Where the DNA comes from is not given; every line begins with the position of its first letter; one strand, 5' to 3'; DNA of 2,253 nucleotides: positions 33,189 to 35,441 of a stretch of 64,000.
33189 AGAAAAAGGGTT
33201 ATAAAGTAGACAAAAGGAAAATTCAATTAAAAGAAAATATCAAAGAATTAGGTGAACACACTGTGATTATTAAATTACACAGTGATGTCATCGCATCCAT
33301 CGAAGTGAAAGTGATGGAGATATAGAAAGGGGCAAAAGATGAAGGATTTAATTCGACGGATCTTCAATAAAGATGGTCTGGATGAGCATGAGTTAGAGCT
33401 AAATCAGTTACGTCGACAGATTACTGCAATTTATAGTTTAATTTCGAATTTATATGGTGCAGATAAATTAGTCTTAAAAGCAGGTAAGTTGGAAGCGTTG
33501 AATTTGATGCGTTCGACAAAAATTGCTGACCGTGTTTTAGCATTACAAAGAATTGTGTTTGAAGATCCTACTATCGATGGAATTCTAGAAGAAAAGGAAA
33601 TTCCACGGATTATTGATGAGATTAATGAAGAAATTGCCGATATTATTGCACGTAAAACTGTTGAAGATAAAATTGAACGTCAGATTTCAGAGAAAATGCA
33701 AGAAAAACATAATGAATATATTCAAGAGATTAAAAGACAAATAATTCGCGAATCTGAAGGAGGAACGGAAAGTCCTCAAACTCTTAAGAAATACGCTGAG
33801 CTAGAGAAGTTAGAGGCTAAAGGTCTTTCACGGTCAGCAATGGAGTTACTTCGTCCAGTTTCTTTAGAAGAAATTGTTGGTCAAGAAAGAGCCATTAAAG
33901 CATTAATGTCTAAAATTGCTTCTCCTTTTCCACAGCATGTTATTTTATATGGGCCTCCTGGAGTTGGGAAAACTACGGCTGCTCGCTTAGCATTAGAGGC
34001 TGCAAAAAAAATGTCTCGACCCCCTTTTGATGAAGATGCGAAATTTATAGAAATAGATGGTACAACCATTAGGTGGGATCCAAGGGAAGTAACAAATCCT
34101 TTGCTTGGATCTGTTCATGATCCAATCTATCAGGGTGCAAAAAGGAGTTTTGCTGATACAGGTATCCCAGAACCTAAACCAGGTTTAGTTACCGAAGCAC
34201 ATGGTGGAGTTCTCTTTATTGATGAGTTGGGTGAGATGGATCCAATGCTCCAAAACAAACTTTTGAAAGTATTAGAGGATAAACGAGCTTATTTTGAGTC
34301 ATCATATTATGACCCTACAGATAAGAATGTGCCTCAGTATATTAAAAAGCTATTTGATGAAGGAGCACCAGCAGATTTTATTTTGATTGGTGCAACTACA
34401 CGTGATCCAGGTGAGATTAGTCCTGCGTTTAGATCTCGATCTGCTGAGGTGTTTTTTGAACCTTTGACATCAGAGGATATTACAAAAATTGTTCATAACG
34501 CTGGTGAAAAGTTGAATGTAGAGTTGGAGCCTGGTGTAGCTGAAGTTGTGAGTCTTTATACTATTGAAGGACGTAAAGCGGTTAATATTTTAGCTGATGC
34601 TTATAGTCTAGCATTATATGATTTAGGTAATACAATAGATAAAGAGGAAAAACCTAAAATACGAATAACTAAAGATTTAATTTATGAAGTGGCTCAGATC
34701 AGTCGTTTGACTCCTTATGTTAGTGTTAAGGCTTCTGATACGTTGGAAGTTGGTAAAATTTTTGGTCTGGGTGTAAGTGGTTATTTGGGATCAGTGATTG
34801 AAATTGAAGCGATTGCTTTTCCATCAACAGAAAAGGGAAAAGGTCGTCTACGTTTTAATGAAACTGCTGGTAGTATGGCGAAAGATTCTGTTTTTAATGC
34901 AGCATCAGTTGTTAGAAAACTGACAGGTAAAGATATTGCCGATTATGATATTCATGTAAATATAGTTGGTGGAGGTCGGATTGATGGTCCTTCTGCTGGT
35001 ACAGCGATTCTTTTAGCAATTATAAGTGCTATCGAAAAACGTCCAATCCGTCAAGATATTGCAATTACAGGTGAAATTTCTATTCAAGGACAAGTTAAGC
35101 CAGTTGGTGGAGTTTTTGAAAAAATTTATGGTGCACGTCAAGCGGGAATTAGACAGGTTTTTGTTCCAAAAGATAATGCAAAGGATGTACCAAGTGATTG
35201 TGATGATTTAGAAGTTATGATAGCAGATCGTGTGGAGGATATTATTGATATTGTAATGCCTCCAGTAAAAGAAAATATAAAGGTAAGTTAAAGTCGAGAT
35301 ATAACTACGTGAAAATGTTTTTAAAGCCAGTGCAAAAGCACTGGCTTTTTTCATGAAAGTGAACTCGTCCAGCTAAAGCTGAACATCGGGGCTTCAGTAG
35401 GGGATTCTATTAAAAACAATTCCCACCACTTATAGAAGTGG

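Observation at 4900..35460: Family 1: a 115-bp triple-hairpin intergenic repeat, five copies in 31 kb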

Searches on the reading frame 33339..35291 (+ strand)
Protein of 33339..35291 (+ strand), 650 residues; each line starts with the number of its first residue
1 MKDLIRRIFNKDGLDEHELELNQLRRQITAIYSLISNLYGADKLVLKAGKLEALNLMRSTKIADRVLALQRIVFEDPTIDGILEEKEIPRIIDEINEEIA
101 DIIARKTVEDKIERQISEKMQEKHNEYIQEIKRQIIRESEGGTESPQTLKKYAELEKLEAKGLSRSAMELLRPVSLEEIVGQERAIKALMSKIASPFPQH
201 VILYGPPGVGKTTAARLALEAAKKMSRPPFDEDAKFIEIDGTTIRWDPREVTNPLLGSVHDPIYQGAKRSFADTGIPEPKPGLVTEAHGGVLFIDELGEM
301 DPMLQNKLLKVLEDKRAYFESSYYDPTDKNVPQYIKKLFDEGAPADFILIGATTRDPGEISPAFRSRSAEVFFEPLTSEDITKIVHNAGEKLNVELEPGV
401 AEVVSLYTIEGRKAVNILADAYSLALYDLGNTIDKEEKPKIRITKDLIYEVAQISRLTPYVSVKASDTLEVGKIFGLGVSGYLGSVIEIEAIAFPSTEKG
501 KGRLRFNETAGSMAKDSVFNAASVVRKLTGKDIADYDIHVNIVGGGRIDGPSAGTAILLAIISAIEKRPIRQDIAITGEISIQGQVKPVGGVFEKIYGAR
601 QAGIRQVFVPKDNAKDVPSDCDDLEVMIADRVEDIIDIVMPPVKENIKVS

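Call 56: find_encoding_contigs(protein=window:33339-35291:+, flank=10000, max_places=1)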
Protein window:33339-35291:+ (650 aa): 4 contigs read that carry it; 1 place shown.
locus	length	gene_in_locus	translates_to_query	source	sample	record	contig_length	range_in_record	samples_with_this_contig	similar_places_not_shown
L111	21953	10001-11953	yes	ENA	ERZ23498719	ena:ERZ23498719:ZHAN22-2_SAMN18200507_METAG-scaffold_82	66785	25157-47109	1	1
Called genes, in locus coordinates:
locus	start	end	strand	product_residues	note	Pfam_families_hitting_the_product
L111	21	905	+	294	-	PF00781:DAGK_cat, PF19279:YegS_C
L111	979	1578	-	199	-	PF06866:DUF1256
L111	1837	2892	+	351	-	-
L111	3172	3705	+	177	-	PF00515:TPR_1 (faint), PF07719:TPR_2 (faint), PF13174:TPR_6 (faint), PF13181:TPR_8 (faint), PF13428:TPR_14 (faint), PF13432:TPR_16 (faint), PF14559:TPR_19 (weak), PF13431:TPR_17 (weak), +6 more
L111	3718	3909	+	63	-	PF06107:DUF951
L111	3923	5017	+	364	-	PF01926:MMR_HSR1, PF02421:FeoB_N, PF06071:YchF-GTPase_C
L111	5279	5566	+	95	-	PF01250:Ribosomal_S6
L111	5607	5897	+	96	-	PF00436:SSB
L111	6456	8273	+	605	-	PF00078:RVT_1, PF01348:Intron_maturas2, PF21368:AI2M-like_HNH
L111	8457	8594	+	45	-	-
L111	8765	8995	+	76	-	PF01084:Ribosomal_S18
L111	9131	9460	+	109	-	PF12643:MazG-like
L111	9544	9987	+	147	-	PF01281:Ribosomal_L9_N, PF03948:Ribosomal_L9_C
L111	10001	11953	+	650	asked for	PF00158:Sigma54_activat, PF01078:Mg_chelatase, PF05496:RuvB_N (weak), PF13191:AAA_16 (weak), PF00004:AAA, PF07728:AAA_5, PF05362:Lon_C, PF13541:ChlI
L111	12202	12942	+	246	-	-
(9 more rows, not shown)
